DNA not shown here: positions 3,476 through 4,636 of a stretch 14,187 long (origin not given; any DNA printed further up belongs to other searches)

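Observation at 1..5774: Expanded His-Xaa-Ser-type peptide-modification operon with four radical SAM enzymes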

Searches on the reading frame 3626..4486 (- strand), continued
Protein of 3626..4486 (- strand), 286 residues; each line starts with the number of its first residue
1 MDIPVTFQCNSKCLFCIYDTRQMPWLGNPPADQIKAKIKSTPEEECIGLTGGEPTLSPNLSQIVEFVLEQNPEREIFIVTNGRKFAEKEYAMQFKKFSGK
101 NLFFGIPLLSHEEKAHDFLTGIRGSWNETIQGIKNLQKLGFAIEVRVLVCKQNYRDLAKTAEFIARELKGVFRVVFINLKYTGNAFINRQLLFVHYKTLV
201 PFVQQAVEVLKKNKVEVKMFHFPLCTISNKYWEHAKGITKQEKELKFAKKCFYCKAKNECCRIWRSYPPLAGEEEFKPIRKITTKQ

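Call 36: search_protein_families(library=ncbifam, proteins=[L025:4793-6226:+, L067:2300-3778:+, L044:7484-8947:+, L025:4100-4552:+, L025:4539-4793:+, L067:4935-6383:+, L044:9986-11866:+, L001:7226-8209:+], max_evalue=0.00001)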
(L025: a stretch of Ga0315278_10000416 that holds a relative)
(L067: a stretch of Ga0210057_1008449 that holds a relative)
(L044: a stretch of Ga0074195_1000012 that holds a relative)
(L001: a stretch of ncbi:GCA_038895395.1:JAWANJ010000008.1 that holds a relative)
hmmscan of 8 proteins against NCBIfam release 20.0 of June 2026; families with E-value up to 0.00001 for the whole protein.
L025:4793-6226:+ (478 aa): 52 families (the best 25 are shown)
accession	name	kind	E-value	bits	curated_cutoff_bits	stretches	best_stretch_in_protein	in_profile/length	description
TIGR03978.1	rSAM_paired_1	equivalog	1.6e-125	419.5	370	1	23-474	8-466/466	His-Xaa-Ser system radical SAM maturase HxsB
NF047865.1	rSAM_PapB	equivalog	6.5e-41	140.6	340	1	103-435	11-326/330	PapB family radical SAM/SPASM ranthipeptide maturase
TIGR04064.1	rSAM_nif11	equivalog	4.6e-36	124.5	518.7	1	98-437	82-412/459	nif11-like peptide radical SAM maturase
TIGR03906.1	quino_hemo_SAM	equivalog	8.2e-34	117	453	1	102-435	101-424/467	quinohemoprotein amine dehydrogenase maturation protein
TIGR03942.1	sulfatase_rSAM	equivalog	1.1e-33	116.8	349.45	1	102-449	8-346/363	anaerobic sulfatase maturase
TIGR03974.1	rSAM_six_Cys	equivalog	4.2e-32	111.6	425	1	64-449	69-438/451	thioether cross-link-forming SCIFF peptide maturase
TIGR04068.1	rSAM_ocin_clost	equivalog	1e-31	110.3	500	1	102-458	91-451/462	Cys-rich peptide radical SAM maturase CcpM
NF040492.1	not_ScfB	exception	2.2e-30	106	855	1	61-434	66-424/450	ScfB-related radical SAM/SPASM orphan maturase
NF041298.1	rSAM_mat_DynA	equivalog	8.6e-28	97.3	450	1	97-435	3-331/356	dynobactin maturation radical SAM/SPASM protein DynA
TIGR04163.1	rSAM_cobopep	equivalog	7.6e-27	94.1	375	1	94-437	63-399/428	peptide-modifying radical SAM enzyme CbpB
NF035951.1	rSAM_RumMC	equivalog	1.5e-24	86.6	720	1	101-270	118-287/510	RumMC family radical SAM sactipeptide maturase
TIGR04083.1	rSAM_pep_methan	hypoth_equivalog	1.4e-22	80.1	300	1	98-460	3-347/376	TIGR04083 family peptide-modifying radical SAM enzyme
NF010321.0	PRK13758.1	equivalog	5.3e-22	78.5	441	1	102-423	12-327/370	anaerobic sulfatase-maturase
NF038107.1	rSAM_NF038107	equivalog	3.3e-21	75.6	600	1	36-245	25-237/444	Cys-every-fifth radical SAM/SPASM peptide maturase CefB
TIGR04115.1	rSAM_Cxxx_rpt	equivalog_domain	1.4e-20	74.1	350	1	102-434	9-334/359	radical SAM peptide maturase, CXXX-repeat target family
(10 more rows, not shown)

L067:2300-3778:+ (493 aa): 44 families (the best 25 are shown)
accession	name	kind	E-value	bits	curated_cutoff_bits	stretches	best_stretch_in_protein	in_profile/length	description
TIGR03978.1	rSAM_paired_1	equivalog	1.8e-151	505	370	1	28-488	1-465/466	His-Xaa-Ser system radical SAM maturase HxsB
NF047865.1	rSAM_PapB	equivalog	3.6e-33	115.2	340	1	111-450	7-326/330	PapB family radical SAM/SPASM ranthipeptide maturase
TIGR04064.1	rSAM_nif11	equivalog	1.2e-29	103.4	518.7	1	111-465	82-423/459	nif11-like peptide radical SAM maturase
NF040492.1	not_ScfB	exception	5.5e-29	101.3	855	1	72-451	65-426/450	ScfB-related radical SAM/SPASM orphan maturase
TIGR04068.1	rSAM_ocin_clost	equivalog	1.5e-28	99.9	500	1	67-442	45-422/462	Cys-rich peptide radical SAM maturase CcpM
TIGR03974.1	rSAM_six_Cys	equivalog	2.5e-28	99.1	425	1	111-451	101-427/451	thioether cross-link-forming SCIFF peptide maturase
TIGR03906.1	quino_hemo_SAM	equivalog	3.8e-28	98.4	453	1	111-463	98-435/467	quinohemoprotein amine dehydrogenase maturation protein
TIGR03942.1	sulfatase_rSAM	equivalog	4.1e-20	72.2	349.45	1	113-476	7-358/363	anaerobic sulfatase maturase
NF041298.1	rSAM_mat_DynA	equivalog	2.1e-18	66.4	450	1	110-477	4-355/356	dynobactin maturation radical SAM/SPASM protein DynA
NF035951.1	rSAM_RumMC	equivalog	3.7e-18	65.5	720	1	95-253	100-261/510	RumMC family radical SAM sactipeptide maturase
TIGR04163.1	rSAM_cobopep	equivalog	5.5e-18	64.9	375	1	99-479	56-423/428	peptide-modifying radical SAM enzyme CbpB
TIGR04280.1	geopep_mat_rSAM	hypoth_equivalog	3.6e-17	62.5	400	1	109-254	86-233/428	geopeptide radical SAM maturase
NF038107.1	rSAM_NF038107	equivalog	2.8e-16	59.3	600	1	50-253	27-235/444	Cys-every-fifth radical SAM/SPASM peptide maturase CefB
TIGR04115.1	rSAM_Cxxx_rpt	equivalog_domain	6.2e-16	58.8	350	1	112-446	7-331/359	radical SAM peptide maturase, CXXX-repeat target family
TIGR04083.1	rSAM_pep_methan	hypoth_equivalog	8.6e-16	57.8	300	1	110-478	3-346/376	TIGR04083 family peptide-modifying radical SAM enzyme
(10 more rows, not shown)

L044:7484-8947:+ (488 aa): 53 families (the best 25 are shown)
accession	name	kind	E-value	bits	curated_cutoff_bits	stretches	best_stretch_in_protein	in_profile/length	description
TIGR03978.1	rSAM_paired_1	equivalog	2.7e-145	484.7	370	1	15-479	3-465/466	His-Xaa-Ser system radical SAM maturase HxsB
NF047865.1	rSAM_PapB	equivalog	6.3e-39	134.1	340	1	96-444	7-326/330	PapB family radical SAM/SPASM ranthipeptide maturase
NF040492.1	not_ScfB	exception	2.6e-37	128.8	855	1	72-458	79-439/450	ScfB-related radical SAM/SPASM orphan maturase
TIGR03942.1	sulfatase_rSAM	equivalog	1.5e-34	119.6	349.45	1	98-458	7-348/363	anaerobic sulfatase maturase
TIGR04064.1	rSAM_nif11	equivalog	2.5e-34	118.8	518.7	1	96-237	82-224/459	nif11-like peptide radical SAM maturase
TIGR03974.1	rSAM_six_Cys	equivalog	1.4e-32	113.2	425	1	61-458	69-440/451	thioether cross-link-forming SCIFF peptide maturase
TIGR03906.1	quino_hemo_SAM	equivalog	6.5e-32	110.8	453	1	96-436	98-416/467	quinohemoprotein amine dehydrogenase maturation protein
TIGR04068.1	rSAM_ocin_clost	equivalog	1.7e-31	109.7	500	1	94-437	86-423/462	Cys-rich peptide radical SAM maturase CcpM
NF035951.1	rSAM_RumMC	equivalog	6.5e-27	94.4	720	1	95-238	115-260/510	RumMC family radical SAM sactipeptide maturase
TIGR04083.1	rSAM_pep_methan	hypoth_equivalog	1.9e-26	92.9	300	1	95-474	3-350/376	TIGR04083 family peptide-modifying radical SAM enzyme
TIGR04115.1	rSAM_Cxxx_rpt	equivalog_domain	1.8e-22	80.3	350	1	97-457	7-350/359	radical SAM peptide maturase, CXXX-repeat target family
TIGR04261.1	rSAM_GlyRichRpt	subfamily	8.1e-21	74.4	310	1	99-467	4-361/363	cyclophane-forming radical SAM/SPASM peptide maturase GrrM/OscB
TIGR04148.1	GG_samocin_CFB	equivalog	1.3e-20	74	300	1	96-238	21-171/411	radical SAM peptide maturase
NF038107.1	rSAM_NF038107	equivalog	3.5e-20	72.2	600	1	62-258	56-252/444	Cys-every-fifth radical SAM/SPASM peptide maturase CefB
NF041298.1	rSAM_mat_DynA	equivalog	6.7e-20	71.4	450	1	95-444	4-331/356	dynobactin maturation radical SAM/SPASM protein DynA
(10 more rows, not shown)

L025:4100-4552:+ (151 aa): 1 family
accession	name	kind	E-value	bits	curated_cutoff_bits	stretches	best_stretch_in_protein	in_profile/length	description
TIGR03976.1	chp_LLNDYxLRE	equivalog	1.4e-14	54.2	50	1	20-103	2-87/90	His-Xaa-Ser system protein HxsD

L025:4539-4793:+ (85 aa): 1 family
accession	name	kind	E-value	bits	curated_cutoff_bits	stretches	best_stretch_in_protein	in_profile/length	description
NF038315.1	HxsD_rel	equivalog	9.7e-14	51.3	41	1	19-79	2-61/62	HxsD-like protein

L067:4935-6383:+ (483 aa): 37 families (the best 25 are shown)
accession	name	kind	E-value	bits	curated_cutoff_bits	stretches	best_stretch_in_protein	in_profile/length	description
NF047865.1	rSAM_PapB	equivalog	6.7e-33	114.3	340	1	18-232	5-220/330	PapB family radical SAM/SPASM ranthipeptide maturase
TIGR04068.1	rSAM_ocin_clost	equivalog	1.4e-23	83.6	500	1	10-181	78-258/462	Cys-rich peptide radical SAM maturase CcpM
TIGR03978.1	rSAM_paired_1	equivalog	3.4e-22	78.9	370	1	19-159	86-230/466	His-Xaa-Ser system radical SAM maturase HxsB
TIGR04064.1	rSAM_nif11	equivalog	5.3e-20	71.6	518.7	1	17-159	79-227/459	nif11-like peptide radical SAM maturase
TIGR03942.1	sulfatase_rSAM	equivalog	6e-19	68.3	349.45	1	23-158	8-150/363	anaerobic sulfatase maturase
TIGR04261.1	rSAM_GlyRichRpt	subfamily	1.1e-18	67.4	310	1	22-179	3-165/363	cyclophane-forming radical SAM/SPASM peptide maturase GrrM/OscB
NF041298.1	rSAM_mat_DynA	equivalog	2.2e-18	66.4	450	1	22-191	7-178/356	dynobactin maturation radical SAM/SPASM protein DynA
TIGR03974.1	rSAM_six_Cys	equivalog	3.5e-17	62.4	425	1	19-178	100-265/451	thioether cross-link-forming SCIFF peptide maturase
TIGR04115.1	rSAM_Cxxx_rpt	equivalog_domain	6e-16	58.9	350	1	21-308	7-317/359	radical SAM peptide maturase, CXXX-repeat target family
TIGR03906.1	quino_hemo_SAM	equivalog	3.7e-15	55.5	453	1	22-163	100-248/467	quinohemoprotein amine dehydrogenase maturation protein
NF041707.1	rSAM_YhhB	equivalog_domain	1.1e-14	54.1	445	1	24-158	10-154/369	cyclophane-forming radical SAM/SPASM peptide maturase YhhB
NF038283.1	viperin_w_prok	equivalog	2.2e-14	53.3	180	1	23-179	9-169/281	viperin family antiviral radical SAM protein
TIGR04280.1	geopep_mat_rSAM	hypoth_equivalog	5.2e-14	52.1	400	1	9-162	78-236/428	geopeptide radical SAM maturase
TIGR04317.1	W_rSAM_matur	equivalog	5.5e-14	52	380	1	19-267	7-260/349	tungsten cofactor oxidoreductase radical SAM maturase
NF035951.1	rSAM_RumMC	equivalog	5.9e-13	48.3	720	1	12-175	108-280/510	RumMC family radical SAM sactipeptide maturase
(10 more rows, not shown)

L044:9986-11866:+ (627 aa): 27 families (the best 25 are shown)
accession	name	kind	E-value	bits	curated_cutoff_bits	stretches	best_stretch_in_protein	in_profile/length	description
TIGR03977.1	rSAM_pair_HxsC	equivalog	1.3e-57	194.9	267.9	1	8-267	29-286/292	His-Xaa-Ser system radical SAM maturase HxsC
NF038332.1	rSAM_rare_HxsC4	exception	8.2e-32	110.7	500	1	4-234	14-244/335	radical SAM protein HxsC4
NF050035.1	rSAM_WgK_link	exception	3.3e-16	59.2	650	1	5-230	10-226/367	radical SAM/SPASM peptide maturase WgkB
NF045702.1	rSAM_GDGT_ether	equivalog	8.6e-15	54.3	450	1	6-195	88-277/486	tetraether lipid synthase Tes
NF045574.1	sacti_mat_StsB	exception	4e-13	49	625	1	6-171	98-256/466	StsB family radical SAM/SPASM domain sactipeptide maturase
TIGR02668.1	moaA_archaeal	equivalog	7.2e-13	48.2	325.25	1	6-185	12-188/303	GTP 3',8-cyclase MoaA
TIGR04250.1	SCM_rSAM_ScmE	equivalog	7.4e-13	48.1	400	1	4-176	3-170/358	SynChlorMet cassette radical SAM/SPASM protein ScmE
TIGR02666.1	moaA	equivalog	3.2e-12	46.1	284.05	1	7-195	13-203/336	GTP 3',8-cyclase MoaA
NF001199.0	PRK00164.2-1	equivalog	3.6e-12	46.1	231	1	6-185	14-189/308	GTP 3',8-cyclase MoaA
TIGR04545.1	rSAM_ahbD_hemeb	equivalog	5.1e-12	45.9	500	1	10-196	6-187/339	heme b synthase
TIGR04317.1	W_rSAM_matur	equivalog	7.9e-12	44.9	380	1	5-171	5-171/349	tungsten cofactor oxidoreductase radical SAM maturase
TIGR04251.1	SCM_rSAM_ScmF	equivalog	9.9e-12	44.9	400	1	12-167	12-165/353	SynChlorMet cassette radical SAM/SPASM protein ScmF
NF038283.1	viperin_w_prok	equivalog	2.9e-11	43.1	180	1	5-198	3-204/281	viperin family antiviral radical SAM protein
TIGR04303.1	GeoRSP_rSAM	equivalog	8.4e-11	42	400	1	6-174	7-167/325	GeoRSP system radical SAM/SPASM protein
NF045646.2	rSAM_Se_TrsS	equivalog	1.8e-10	40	490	1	6-185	88-265/441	radical SAM (seleno)protein TrsS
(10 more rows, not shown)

L001:7226-8209:+ (327 aa): 48 families (the best 25 are shown)
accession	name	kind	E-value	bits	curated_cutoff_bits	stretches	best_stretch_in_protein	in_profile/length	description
NF038332.1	rSAM_rare_HxsC4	exception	1.5e-40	139.4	500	1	10-222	7-220/335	radical SAM protein HxsC4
TIGR03977.1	rSAM_pair_HxsC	equivalog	1.7e-30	105.9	267.9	1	16-252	24-261/292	His-Xaa-Ser system radical SAM maturase HxsC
TIGR04545.1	rSAM_ahbD_hemeb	equivalog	4.9e-26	92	500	1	23-210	6-189/339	heme b synthase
TIGR02668.1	moaA_archaeal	equivalog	9.8e-25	87.1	325.25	1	12-183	5-175/303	GTP 3',8-cyclase MoaA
NF001199.0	PRK00164.2-1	equivalog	1.8e-21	76.6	231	1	12-180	7-174/308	GTP 3',8-cyclase MoaA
NF045574.1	sacti_mat_StsB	exception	1.9e-21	76.4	625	1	22-183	101-258/466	StsB family radical SAM/SPASM domain sactipeptide maturase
TIGR04055.1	rSAM_NirJ2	equivalog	3.7e-20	72.7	500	1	26-205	9-183/326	putative heme d1 biosynthesis radical SAM protein NirJ2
TIGR02666.1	moaA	equivalog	1.1e-19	70.6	284.05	1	12-183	5-182/336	GTP 3',8-cyclase MoaA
TIGR04466.1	rSAM_BlsE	equivalog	2.8e-19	69.7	400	1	25-182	11-163/327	cytosylglucuronate decarboxylase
TIGR04051.1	rSAM_NirJ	equivalog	5.1e-19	68.5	515.45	1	26-196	11-179/354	heme d1 biosynthesis radical SAM protein NirJ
TIGR04054.1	rSAM_NirJ1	equivalog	3.9e-18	65.2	650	1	23-193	42-210/387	putative heme d1 biosynthesis radical SAM protein NirJ1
NF045646.2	rSAM_Se_TrsS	equivalog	6.9e-18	64.4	490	1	21-193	90-263/441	radical SAM (seleno)protein TrsS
TIGR04347.1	pseudo_SAM_Halo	equivalog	7.1e-18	65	525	1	23-196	44-215/390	TIGR04347 family pseudo-SAM/SPASM protein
TIGR04546.1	rSAM_ahbC_deAc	equivalog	1e-17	64.1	650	1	24-183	46-202/390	12,18-didecarboxysiroheme deacetylase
NF045702.1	rSAM_GDGT_ether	equivalog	1.2e-17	63.8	450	1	16-182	85-254/486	tetraether lipid synthase Tes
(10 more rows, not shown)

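Call 38: search_protein_families(library=pfam, proteins=[L025:2955-4031:+, L044:18565-19527:+, L067:11086-12042:+, L044:8925-9656:+, L067:4129-4941:+, L025:12799-13524:+, L067:8375-9220:+, L044:12831-13991:+, L044:13969-14988:+, L067:435-1487:+], max_evalue=0.01)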
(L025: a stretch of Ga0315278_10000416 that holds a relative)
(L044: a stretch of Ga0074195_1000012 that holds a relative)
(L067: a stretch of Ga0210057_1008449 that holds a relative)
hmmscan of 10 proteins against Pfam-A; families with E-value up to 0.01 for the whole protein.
L025:2955-4031:+ (359 aa): 2 families
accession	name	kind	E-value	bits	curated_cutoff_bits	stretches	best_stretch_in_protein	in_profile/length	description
PF01478.23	Peptidase_A24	-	4.3e-05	24.4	26.5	1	10-115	2-89/104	Type IV leader peptidase family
PF06819.16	Arc_PepC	-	0.0001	22.9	23.4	1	246-318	26-104/110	Archaeal Peptidase A24 C-terminal Domain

L044:18565-19527:+ (321 aa): 1 family
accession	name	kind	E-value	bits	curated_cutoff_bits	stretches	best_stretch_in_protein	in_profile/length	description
PF01478.23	Peptidase_A24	-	1.9e-06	28.7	26.5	1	15-135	4-89/104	Type IV leader peptidase family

L067:11086-12042:+ (319 aa): 0 families

L044:8925-9656:+ (244 aa): 1 family
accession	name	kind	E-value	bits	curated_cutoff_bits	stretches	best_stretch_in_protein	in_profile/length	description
PF21491.2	MIMI_R596-like_C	-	0.0063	16.9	27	0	189-231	16-58/107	Mimivirus sulfhydryl oxidase R596-like, C-terminal domain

L067:4129-4941:+ (271 aa): 0 families

L025:12799-13524:+ (242 aa): 0 families

L067:8375-9220:+ (282 aa): 0 families

L044:12831-13991:+ (387 aa): 3 families
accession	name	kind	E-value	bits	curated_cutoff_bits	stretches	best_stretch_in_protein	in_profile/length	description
PF04055.27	Radical_SAM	-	3.6e-11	43.9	29.5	1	23-174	1-146/166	Radical SAM superfamily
PF04459.17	DUF512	-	8.1e-10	38.7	25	1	284-369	106-198/202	Protein of unknown function (DUF512)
PF19238.5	Radical_SAM_2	-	0.0039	17.3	26.7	0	28-45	21-38/151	Radical SAM-like domain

L044:13969-14988:+ (340 aa): 1 family
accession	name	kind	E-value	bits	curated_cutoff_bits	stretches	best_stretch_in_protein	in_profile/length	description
PF01136.24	Peptidase_U32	-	0.00042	20.1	22.4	1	100-185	3-86/233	Peptidase family U32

L067:435-1487:+ (351 aa): 4 families
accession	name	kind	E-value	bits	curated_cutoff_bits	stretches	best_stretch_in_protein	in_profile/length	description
PF25788.1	Ig_Rha78A_N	-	7.5e-17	61.9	27.4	2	163-244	20-99/105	Rha78A-like, N-terminal immunoglobulin domain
PF16656.11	Pur_ac_phosph_N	-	5.1e-06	27.4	30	1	61-134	12-88/93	Purple acid Phosphatase, N-terminal domain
PF22352.2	K319L-like_PKD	-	7.5e-05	23.1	27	0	215-240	57-81/84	K319L-like, PKD domain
PF14292.12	SusE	-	9.2e-05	23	25.2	1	150-197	14-68/106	SusE outer membrane protein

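Call 42: search_protein_families(library=padloc, proteins=[window:3626-4486:-], max_evalue=0.001)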
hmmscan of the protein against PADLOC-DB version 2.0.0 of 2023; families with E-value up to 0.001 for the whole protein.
window:3626-4486:- (286 aa): 2 families
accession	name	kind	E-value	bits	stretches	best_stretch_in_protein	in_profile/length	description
PDLC02903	pVip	-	2.5e-11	41.5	1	5-179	6-176/257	Viperins not associated with kinases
PDLC02904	pVip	-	6.2e-10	37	1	6-176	10-177/262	Viperins associated with kinases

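Call 46: search_solved_structures(query=window:3626-4486:-, max_evalue=0.01)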
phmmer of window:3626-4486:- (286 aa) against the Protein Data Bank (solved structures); distinct sequences matched with E-value up to 0.01: 6.
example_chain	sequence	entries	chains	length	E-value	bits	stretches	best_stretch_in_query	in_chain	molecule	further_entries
7tol_A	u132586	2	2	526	0.00015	24.4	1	2-203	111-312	glycerol dibiphytanyl glycerol tetraether - macrocyclic archaeol synthase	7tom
6b4c_A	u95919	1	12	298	0.0021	20.6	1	7-95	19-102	Viperin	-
9dfw_A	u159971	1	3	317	0.0023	20.4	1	7-95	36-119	Radical SAM core domain-containing protein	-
9dgw_A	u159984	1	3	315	0.0023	20.4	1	7-95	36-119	Radical SAM core domain-containing protein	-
7n7i_A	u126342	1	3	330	0.0025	20.3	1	7-95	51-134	Viperin-like enzyme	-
6efn_A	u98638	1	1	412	0.0031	20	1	4-173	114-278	Sporulation killing factor maturation protein SkfB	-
